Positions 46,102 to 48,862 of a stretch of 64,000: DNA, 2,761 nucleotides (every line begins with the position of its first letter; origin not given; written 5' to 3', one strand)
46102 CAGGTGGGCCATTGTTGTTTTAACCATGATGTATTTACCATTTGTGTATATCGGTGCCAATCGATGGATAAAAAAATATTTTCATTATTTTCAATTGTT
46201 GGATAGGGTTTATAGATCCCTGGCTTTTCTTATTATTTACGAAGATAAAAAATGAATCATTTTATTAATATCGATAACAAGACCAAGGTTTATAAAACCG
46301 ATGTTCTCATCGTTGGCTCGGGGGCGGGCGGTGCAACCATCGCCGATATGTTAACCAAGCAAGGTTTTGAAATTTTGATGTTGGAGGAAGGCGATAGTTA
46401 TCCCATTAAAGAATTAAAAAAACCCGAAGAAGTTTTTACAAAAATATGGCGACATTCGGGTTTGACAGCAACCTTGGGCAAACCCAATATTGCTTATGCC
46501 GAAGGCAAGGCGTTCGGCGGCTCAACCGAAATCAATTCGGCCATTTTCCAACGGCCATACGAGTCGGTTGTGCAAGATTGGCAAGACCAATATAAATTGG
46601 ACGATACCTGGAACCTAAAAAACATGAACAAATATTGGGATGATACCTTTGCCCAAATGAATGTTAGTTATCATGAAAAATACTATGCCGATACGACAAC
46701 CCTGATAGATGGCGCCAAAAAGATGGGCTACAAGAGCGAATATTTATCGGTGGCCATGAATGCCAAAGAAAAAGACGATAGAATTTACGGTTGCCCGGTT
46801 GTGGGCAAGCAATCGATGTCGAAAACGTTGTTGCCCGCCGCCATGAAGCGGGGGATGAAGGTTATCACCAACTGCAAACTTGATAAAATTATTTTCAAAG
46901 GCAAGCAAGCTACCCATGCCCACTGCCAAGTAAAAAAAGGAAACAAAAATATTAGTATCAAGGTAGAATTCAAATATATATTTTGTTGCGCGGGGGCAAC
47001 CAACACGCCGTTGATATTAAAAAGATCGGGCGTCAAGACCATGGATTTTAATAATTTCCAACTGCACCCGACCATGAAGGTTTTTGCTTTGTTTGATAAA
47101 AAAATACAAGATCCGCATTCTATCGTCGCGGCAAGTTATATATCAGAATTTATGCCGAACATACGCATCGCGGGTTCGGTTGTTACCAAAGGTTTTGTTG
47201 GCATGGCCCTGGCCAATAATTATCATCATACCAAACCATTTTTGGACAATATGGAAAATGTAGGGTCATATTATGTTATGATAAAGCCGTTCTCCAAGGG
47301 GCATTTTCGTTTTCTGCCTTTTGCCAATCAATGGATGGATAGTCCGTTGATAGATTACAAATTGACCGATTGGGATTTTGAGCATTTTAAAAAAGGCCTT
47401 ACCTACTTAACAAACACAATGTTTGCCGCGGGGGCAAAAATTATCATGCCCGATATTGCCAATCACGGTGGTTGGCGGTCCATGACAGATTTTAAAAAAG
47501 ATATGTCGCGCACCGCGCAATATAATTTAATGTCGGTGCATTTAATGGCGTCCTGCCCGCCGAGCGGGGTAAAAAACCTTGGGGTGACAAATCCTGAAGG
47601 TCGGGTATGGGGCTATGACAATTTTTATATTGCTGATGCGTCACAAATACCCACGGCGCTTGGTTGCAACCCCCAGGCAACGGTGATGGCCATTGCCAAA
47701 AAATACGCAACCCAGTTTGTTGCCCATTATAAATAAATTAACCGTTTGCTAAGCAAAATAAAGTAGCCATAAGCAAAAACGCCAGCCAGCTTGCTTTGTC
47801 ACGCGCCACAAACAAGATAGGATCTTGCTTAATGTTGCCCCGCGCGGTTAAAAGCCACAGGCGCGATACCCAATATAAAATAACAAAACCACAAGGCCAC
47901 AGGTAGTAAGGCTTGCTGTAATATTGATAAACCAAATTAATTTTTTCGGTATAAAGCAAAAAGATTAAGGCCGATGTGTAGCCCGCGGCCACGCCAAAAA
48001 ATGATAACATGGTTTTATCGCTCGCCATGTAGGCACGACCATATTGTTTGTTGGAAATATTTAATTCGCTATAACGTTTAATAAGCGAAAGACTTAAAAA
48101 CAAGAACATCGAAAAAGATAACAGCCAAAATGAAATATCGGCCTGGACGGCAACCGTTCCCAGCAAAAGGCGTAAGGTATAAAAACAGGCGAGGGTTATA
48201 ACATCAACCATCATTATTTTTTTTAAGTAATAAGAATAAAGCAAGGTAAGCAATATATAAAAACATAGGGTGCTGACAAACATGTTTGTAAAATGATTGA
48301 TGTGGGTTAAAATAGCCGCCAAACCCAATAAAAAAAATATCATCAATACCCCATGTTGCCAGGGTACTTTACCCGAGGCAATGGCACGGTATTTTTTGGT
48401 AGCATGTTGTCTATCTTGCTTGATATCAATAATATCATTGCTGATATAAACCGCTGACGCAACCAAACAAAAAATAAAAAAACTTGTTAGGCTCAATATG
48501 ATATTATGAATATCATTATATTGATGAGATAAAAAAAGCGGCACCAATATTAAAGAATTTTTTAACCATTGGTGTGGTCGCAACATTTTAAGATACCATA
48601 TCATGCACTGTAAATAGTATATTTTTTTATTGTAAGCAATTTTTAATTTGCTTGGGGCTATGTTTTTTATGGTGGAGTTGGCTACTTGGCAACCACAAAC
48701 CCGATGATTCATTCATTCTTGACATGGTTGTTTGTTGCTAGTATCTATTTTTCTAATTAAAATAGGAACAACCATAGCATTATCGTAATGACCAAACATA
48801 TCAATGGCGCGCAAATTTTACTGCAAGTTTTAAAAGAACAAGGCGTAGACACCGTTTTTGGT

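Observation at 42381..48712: Low-GC envelope-glycan island between sdaA and ilvB encoding a polyprenyl-phospho-pentose donor pathway with its own large membrane transferase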

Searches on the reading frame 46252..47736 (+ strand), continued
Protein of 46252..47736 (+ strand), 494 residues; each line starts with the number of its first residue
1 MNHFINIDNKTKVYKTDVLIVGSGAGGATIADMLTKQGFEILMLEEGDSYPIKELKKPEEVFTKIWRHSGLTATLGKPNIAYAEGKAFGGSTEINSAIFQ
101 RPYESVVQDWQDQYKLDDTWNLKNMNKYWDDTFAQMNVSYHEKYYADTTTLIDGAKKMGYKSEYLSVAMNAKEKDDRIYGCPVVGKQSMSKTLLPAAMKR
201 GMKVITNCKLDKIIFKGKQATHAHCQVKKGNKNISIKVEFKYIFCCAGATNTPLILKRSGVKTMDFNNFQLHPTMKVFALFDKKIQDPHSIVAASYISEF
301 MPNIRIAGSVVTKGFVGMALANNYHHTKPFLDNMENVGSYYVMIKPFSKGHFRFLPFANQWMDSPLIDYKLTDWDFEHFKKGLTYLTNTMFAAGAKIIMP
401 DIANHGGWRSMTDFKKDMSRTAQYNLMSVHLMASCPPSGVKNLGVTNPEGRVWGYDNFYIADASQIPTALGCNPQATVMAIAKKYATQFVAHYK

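Call 63: search_protein_families(library=pfam, proteins=[L032:2-688:+, L054:11247-12671:-, L060:11417-13516:-, L064:12496-13674:+, L063:6670-8322:-, L063:14028-15626:+, L049:2423-5362:-, L063:15716-17083:+, L058:2682-5045:+, L057:12460-13038:+], max_evalue=0.01)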
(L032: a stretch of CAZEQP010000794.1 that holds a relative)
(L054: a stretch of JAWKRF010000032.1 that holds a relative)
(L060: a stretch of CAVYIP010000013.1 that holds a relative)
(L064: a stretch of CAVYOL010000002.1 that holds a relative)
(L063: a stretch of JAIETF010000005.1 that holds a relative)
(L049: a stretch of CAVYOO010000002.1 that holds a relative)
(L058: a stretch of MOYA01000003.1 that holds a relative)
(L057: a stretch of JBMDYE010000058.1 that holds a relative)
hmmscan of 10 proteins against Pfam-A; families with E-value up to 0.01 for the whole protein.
L032:2-688:+ (229 aa): 2 families
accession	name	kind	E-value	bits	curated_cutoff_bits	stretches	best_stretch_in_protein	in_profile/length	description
PF03706.18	LPG_synthase_TM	-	3.2e-05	24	33.4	1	1-55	254-302/302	Lysylphosphatidylglycerol synthase TM region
PF13618.11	Gluconate_2-dh3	-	0.0009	20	23.4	1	115-222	9-121/135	Gluconate 2-dehydrogenase subunit 3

L054:11247-12671:- (475 aa): 0 families

L060:11417-13516:- (700 aa): 0 families

L064:12496-13674:+ (393 aa): 0 families

L063:6670-8322:- (551 aa): 12 families
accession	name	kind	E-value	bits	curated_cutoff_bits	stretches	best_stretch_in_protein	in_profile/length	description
PF00515.34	TPR_1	-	2e-14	53.1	27.8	2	391-422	1-32/34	Tetratricopeptide repeat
PF07719.23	TPR_2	-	9.6e-12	44.5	27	1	391-423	1-33/34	Tetratricopeptide repeat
PF13414.12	TPR_11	-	6.9e-10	38.9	26.8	2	404-437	7-40/42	TPR repeat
PF13431.12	TPR_17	-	7.1e-10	38.8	24.4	1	467-497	4-34/34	Tetratricopeptide repeat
PF13432.12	TPR_16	-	1.6e-08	35.2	32.7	3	370-420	10-60/65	Tetratricopeptide repeat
PF13371.12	TPR_9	-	1.1e-07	32.2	35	1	456-502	9-55/73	Tetratricopeptide repeat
PF13181.12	TPR_8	-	1.1e-06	28.7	25.7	0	391-422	1-32/34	Tetratricopeptide repeat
PF13424.12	TPR_12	-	1.4e-06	28.8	30.1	0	374-418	27-72/77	Tetratricopeptide repeat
PF13174.12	TPR_6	-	6.3e-06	27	26.3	0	477-499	1-23/33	Tetratricopeptide repeat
PF14559.12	TPR_19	-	6.7e-06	26.8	25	0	370-415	4-49/68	Tetratricopeptide repeat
PF13428.12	TPR_14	-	0.00033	21.5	23.5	0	392-432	2-42/44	Tetratricopeptide repeat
PF12895.13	ANAPC3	-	0.0033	18.1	27.2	0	372-439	4-70/82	Anaphase-promoting complex, cyclosome, subunit 3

L063:14028-15626:+ (533 aa): 1 family
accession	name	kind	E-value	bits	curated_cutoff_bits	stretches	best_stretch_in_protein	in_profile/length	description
PF07700.20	HNOB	-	0.0058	17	25.5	0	406-462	15-70/163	Haem-NO-binding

L049:2423-5362:- (980 aa): 1 family
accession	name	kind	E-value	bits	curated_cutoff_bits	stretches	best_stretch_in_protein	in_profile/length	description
PF11847.13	GT-C_AftD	-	2.3e-26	92.4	26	1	211-467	408-648/661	Alpha-(1->3)-arabinofuranosyltransferase, N-terminal GT-C domain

L063:15716-17083:+ (456 aa): 6 families
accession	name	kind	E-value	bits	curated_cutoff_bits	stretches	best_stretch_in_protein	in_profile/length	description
PF02518.31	HATPase_c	-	2.7e-19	70.1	26.4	1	348-454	2-110/111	Histidine kinase-, DNA gyrase B-, and HSP90-like ATPase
PF00512.31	HisKA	-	1.2e-07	32.1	26.9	1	236-303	2-66/66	His Kinase A (phospho-acceptor) domain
PF00989.32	PAS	-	0.00047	20.6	22.6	0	10-78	14-83/113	PAS fold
PF08447.18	PAS_3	-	0.00055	20.6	25.6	1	20-90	2-74/89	PAS fold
PF14598.12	PAS_11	-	0.00068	20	25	1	13-62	8-57/109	PAS domain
PF13581.12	HATPase_c_2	-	0.0094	16.4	27.4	0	359-424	39-106/127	Histidine kinase-like ATPase domain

L058:2682-5045:+ (788 aa): 18 families
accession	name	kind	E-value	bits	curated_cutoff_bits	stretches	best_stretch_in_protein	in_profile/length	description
PF13432.12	TPR_16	-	2e-17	63.7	32.7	2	340-395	6-61/65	Tetratricopeptide repeat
PF14559.12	TPR_19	-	3.6e-17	62.9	25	2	699-741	5-48/68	Tetratricopeptide repeat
PF07719.23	TPR_2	-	1e-13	50.6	27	2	333-364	3-34/34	Tetratricopeptide repeat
PF00515.34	TPR_1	-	2.7e-13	49.6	27.8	2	332-364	2-34/34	Tetratricopeptide repeat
PF13428.12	TPR_14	-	1.9e-10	40.8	23.5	0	689-727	5-44/44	Tetratricopeptide repeat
PF13371.12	TPR_9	-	8.5e-09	35.8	35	1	312-364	10-62/73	Tetratricopeptide repeat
PF13181.12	TPR_8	-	2e-07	31.1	25.7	0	333-364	3-34/34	Tetratricopeptide repeat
PF13431.12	TPR_17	-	2.9e-07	30.7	24.4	0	319-351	1-33/34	Tetratricopeptide repeat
PF13414.12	TPR_11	-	4.5e-07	29.9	26.8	0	343-379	6-42/42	TPR repeat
PF12895.13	ANAPC3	-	2.2e-05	25.1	27.2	1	277-352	3-77/82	Anaphase-promoting complex, cyclosome, subunit 3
PF07721.20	TPR_4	-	9.3e-05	23.1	27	0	267-284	5-22/26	Tetratricopeptide repeat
PF13176.12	TPR_7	-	0.00017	21.9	27.9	0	723-746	4-29/36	Tetratricopeptide repeat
PF04445.19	SAM_MT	-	0.00033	20.6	26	1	556-617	156-215/230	Putative SAM-dependent methyltransferase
PF01239.28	PPTA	-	0.0004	20.4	29.5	0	316-344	4-32/32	Protein prenyltransferase alpha subunit repeat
PF12569.14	NatA_aux_su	-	0.00053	19.5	33.3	1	342-427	203-288/515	N-terminal acetyltransferase A, auxiliary subunit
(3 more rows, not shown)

L057:12460-13038:+ (193 aa): 1 family
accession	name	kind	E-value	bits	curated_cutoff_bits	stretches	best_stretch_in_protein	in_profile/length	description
PF02698.23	DUF218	-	8.6e-06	26.1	27.6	1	33-143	11-105/133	DUF218 domain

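Call 89: search_protein_families(library=pfam, proteins=[L063:8415-9977:+, L025:7727-9523:+, L054:8311-9981:+, L005:9045-9956:+, L030:8470-9978:+, L010:9362-9949:+], max_evalue=0.01)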
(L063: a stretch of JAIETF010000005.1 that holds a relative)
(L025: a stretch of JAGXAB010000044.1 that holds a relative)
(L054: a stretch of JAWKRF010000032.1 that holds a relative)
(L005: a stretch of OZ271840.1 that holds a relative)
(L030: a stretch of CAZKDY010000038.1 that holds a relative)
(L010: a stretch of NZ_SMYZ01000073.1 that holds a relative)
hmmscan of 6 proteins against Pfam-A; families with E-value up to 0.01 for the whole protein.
L063:8415-9977:+ (521 aa): 1 family
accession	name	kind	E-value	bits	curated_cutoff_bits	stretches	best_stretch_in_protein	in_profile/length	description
PF03706.18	LPG_synthase_TM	-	5.3e-33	115.2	33.4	1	17-290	2-276/302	Lysylphosphatidylglycerol synthase TM region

L025:7727-9523:+ (599 aa): 2 families
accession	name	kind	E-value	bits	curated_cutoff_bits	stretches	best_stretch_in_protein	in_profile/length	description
PF03706.18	LPG_synthase_TM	-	3.2e-35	122.5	33.4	1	77-359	2-284/302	Lysylphosphatidylglycerol synthase TM region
PF13618.11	Gluconate_2-dh3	-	0.0071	17.1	23.4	0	509-577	43-121/135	Gluconate 2-dehydrogenase subunit 3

L054:8311-9981:+ (557 aa): 1 family
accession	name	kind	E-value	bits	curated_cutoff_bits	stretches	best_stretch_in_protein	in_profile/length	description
PF03706.18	LPG_synthase_TM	-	9e-45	153.9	33.4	1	70-372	3-302/302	Lysylphosphatidylglycerol synthase TM region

L005:9045-9956:+ (304 aa): 0 families

L030:8470-9978:+ (503 aa): 2 families
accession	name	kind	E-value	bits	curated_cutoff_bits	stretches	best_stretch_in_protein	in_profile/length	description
PF03706.18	LPG_synthase_TM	-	7.6e-44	150.8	33.4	1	21-320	4-302/302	Lysylphosphatidylglycerol synthase TM region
PF13618.11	Gluconate_2-dh3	-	0.0095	16.7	23.4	0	368-478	7-124/135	Gluconate 2-dehydrogenase subunit 3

L010:9362-9949:+ (196 aa): 0 families
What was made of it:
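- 45986..46255 (+): 89-aa single-TM protein whose stop overlaps the GMC start by 4 nt. It is the small subunit or membrane tether of the GMC flavoprotein. That ORF has a weak Gluconate_2-dh3 match and, in five of six upstream ORFs tested, is fused to an MprF-type flippase-like domain, PF03706 (calls 63, 89).
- Closest known: Membrane-bound GMC-type sugar dehydrogenases with a small subunit. Same: Homologues of that subunit give weak Gluconate_2-dh3 matches (calls 63, 89).
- In other phyla the small subunit is fused to an MprF-type lipid-flippase-like domain (call 89).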

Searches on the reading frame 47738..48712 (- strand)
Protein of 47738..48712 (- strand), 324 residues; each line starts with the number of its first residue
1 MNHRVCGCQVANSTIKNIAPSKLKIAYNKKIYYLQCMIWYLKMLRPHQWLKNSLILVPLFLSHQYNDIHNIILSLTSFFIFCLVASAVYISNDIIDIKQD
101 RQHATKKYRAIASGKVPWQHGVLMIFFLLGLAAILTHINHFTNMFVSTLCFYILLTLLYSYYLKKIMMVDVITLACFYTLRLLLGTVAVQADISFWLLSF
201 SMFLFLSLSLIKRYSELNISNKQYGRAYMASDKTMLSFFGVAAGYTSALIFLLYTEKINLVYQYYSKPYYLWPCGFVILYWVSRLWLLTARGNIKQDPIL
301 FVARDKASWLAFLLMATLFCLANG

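Call 3: search_protein_families(library=pfam, proteins=[window:47738-48712:-], max_evalue=0.01)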
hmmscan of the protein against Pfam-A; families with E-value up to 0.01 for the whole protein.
window:47738-48712:- (324 aa): 1 family
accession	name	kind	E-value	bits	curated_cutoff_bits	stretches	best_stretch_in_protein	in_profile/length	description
PF01040.23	UbiA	-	1.2e-19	71.1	34.2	1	70-296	19-239/250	UbiA prenyltransferase family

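Call 4: search_protein_families(library=ncbifam, proteins=[window:47738-48712:-], max_evalue=0.01)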
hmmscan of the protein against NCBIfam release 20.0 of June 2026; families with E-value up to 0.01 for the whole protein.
window:47738-48712:- (324 aa): 11 families
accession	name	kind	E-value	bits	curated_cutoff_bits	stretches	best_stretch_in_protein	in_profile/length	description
NF006088.0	PRK08238.1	equivalog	1.5e-98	330.6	351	1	40-322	195-479/482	UbiA family prenyltransferase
NF008978.0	PRK12324.1-4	equivalog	5.4e-40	137.3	207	1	40-226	35-223/322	decaprenyl-phosphate phosphoribosyltransferase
NF008977.0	PRK12324.1-2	equivalog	4.9e-39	134.5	234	1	38-311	3-275/297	decaprenyl-phosphate phosphoribosyltransferase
NF008976.0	PRK12324.1-1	equivalog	8.2e-29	100.9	474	1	41-223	22-206/306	decaprenyl-phosphate phosphoribosyltransferase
NF009523.0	PRK12884.1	equivalog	1.1e-10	41.2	269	1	40-205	7-167/279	prenyltransferase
TIGR01475.1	ubiA_other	subfamily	1e-08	35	180.8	1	59-268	26-227/282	UbiA-like polyprenyltransferase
NF035940.1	prenyl_rel_EboC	equivalog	7.1e-08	32.2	250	1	64-211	35-176/292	UbiA-like protein EboC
TIGR01474.1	ubiA_proteo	equivalog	6.7e-06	25.8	275.45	1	39-196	3-162/282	4-hydroxybenzoate octaprenyltransferase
TIGR01473.1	cyoE_ctaB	equivalog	8.3e-06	25.8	210.3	1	40-206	3-167/281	heme o synthase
NF041585.1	MqnP_Cj_Hp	exception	6.4e-05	22.6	375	1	52-202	17-167/281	menaquinone biosynthesis prenyltransferase MqnP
NF009515.0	PRK12874.1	equivalog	0.00084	18.8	392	1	55-202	27-174/291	4-hydroxybenzoate polyprenyltransferase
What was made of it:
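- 47738..48604 (-): 288-aa UbiA-superfamily polyprenyl-phosphate 5-phosphoribosyltransferase (PPPRS/DPPRS type), without the HAD phosphatase domain. The ORF is open to 48712. It is convergent with the GMC gene; the two stop codons are 1 nt apart. NF006088 330.6 bits; DPPRS models 101-137 bits; generic, quinone and heme models 19-41 bits (call 4).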

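Call 16: search_solved_structures(query=window:47738-48712:-, max_evalue=0.01)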
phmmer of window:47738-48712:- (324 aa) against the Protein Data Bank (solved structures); distinct sequences matched with E-value up to 0.01: 2.
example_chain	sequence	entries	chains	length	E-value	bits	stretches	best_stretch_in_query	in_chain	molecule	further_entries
8j8j_D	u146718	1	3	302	5.7e-25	91.8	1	40-231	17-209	Decaprenyl-phosphate phosphoribosyltransferase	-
8j8k_A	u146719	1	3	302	6.4e-18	68.6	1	40-231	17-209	Decaprenyl-phosphate phosphoribosyltransferase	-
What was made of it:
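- Closest known: Mycobacterial decaprenyl-phospho-arabinose pathway. Same: The first enzyme is of the same type; Rv3806c is the only solved homologue (E 5.7e-25; call 16).
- No other UbiA structure is matched in the PDB (call 16).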

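Call 60: search_solved_structures(query=window:47738-48712:-, max_evalue=0.01, show_alignments=1)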
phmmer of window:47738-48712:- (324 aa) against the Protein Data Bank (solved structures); distinct sequences matched with E-value up to 0.01: 2.
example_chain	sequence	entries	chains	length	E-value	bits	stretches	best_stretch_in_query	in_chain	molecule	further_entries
8j8j_D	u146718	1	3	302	5.7e-25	91.8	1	40-231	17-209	Decaprenyl-phosphate phosphoribosyltransferase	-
8j8k_A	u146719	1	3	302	6.4e-18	68.6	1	40-231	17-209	Decaprenyl-phosphate phosphoribosyltransferase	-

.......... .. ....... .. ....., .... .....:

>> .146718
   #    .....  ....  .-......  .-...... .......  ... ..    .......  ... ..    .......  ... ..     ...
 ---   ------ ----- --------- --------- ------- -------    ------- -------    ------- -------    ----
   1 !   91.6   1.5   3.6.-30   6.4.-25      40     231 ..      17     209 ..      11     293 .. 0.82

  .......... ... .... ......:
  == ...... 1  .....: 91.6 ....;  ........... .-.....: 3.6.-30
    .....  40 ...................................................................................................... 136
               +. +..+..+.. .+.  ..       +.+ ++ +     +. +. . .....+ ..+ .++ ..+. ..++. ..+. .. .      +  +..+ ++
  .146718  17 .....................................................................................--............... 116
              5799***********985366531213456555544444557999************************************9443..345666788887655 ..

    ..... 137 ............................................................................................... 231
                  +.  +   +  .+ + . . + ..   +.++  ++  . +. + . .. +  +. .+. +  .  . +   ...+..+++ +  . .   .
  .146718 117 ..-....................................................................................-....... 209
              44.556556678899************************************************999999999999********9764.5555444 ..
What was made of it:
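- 47738..48604 (-): Only PDB hit is Rv3806c at 5.7e-25, with NDxxDxxxD and KRYxEL aligned (calls 16, 60).
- On UbiA superfamily, polyprenyl-phosphate 5-phosphoribosyltransferase (DPPRS/PPPRS) branch: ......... aligns with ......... of Rv3806c, and IKRYSEL aligns with GKRYAEL (call 60).
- The only solved relative is Rv3806c, with catalytic motifs aligned (calls 16, 60).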
